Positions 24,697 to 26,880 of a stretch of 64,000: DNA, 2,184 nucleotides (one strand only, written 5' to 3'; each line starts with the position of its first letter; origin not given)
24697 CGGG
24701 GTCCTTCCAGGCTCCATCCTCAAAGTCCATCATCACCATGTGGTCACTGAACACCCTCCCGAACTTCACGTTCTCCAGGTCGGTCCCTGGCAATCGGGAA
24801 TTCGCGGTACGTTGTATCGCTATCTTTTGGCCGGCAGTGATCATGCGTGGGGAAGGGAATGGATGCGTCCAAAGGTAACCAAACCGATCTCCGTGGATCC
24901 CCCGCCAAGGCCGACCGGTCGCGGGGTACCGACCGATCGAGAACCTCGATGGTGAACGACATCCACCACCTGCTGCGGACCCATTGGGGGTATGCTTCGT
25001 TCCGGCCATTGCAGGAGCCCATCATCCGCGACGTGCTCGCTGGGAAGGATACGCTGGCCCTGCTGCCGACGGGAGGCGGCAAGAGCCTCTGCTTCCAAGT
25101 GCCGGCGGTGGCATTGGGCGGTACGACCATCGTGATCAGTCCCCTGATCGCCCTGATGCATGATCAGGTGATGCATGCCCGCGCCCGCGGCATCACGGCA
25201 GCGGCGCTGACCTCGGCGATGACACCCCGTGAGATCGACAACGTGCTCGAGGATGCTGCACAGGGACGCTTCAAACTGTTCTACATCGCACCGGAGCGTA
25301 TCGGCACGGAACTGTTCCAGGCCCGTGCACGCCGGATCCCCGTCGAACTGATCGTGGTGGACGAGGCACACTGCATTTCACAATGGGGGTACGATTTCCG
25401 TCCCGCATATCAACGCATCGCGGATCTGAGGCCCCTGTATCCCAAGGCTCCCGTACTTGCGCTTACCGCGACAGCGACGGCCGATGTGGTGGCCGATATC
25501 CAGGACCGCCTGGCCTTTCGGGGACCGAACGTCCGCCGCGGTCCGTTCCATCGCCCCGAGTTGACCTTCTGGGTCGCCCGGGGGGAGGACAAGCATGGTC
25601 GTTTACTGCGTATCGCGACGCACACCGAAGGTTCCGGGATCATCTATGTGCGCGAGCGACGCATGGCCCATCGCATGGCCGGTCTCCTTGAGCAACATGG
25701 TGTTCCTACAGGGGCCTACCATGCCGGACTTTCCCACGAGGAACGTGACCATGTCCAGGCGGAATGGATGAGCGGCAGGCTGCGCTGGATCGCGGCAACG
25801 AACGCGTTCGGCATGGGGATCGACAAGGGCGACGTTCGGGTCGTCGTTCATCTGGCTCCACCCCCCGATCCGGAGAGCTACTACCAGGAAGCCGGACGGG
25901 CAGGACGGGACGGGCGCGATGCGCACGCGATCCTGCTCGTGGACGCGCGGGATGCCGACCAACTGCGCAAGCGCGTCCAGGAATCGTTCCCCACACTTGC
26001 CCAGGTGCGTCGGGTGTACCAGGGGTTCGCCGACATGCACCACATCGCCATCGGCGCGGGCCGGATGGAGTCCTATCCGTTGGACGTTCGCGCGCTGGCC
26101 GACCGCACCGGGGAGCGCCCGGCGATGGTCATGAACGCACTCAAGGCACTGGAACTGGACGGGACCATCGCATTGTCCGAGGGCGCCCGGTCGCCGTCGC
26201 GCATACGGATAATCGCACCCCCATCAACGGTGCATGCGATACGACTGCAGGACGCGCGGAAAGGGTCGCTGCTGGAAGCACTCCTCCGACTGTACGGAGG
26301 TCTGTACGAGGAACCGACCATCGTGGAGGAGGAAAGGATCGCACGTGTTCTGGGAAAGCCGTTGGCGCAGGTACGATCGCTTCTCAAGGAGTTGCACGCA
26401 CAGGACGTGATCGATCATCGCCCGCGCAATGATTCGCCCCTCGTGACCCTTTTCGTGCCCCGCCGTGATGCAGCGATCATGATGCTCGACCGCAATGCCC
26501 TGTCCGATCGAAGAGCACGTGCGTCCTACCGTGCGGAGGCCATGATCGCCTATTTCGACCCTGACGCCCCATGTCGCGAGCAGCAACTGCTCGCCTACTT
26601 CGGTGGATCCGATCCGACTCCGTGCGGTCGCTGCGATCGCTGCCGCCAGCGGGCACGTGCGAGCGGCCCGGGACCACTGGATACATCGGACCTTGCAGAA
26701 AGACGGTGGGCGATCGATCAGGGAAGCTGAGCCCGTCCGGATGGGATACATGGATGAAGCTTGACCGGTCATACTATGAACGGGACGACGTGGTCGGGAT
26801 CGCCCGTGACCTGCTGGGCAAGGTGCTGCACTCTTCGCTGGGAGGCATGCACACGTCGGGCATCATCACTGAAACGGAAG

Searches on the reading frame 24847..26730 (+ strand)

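Call 73: search_protein_families(library=pfam, proteins=[window:24847-26730:+], max_evalue=0.00001)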
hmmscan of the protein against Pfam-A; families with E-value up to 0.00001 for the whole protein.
window:24847-26730:+ (627 aa): 3 families
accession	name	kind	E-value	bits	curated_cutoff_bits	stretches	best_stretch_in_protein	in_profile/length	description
PF00270.35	DEAD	-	1e-25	90.8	26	1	53-215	1-164/167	DEAD/DEAH box helicase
PF00271.37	Helicase_C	-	3.3e-22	79.3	23.5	1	253-356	6-110/110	Helicase conserved C-terminal domain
PF16124.10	RecQ_Zn_bind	-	8.2e-10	39.7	25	1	549-600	14-66/66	RecQ zinc-binding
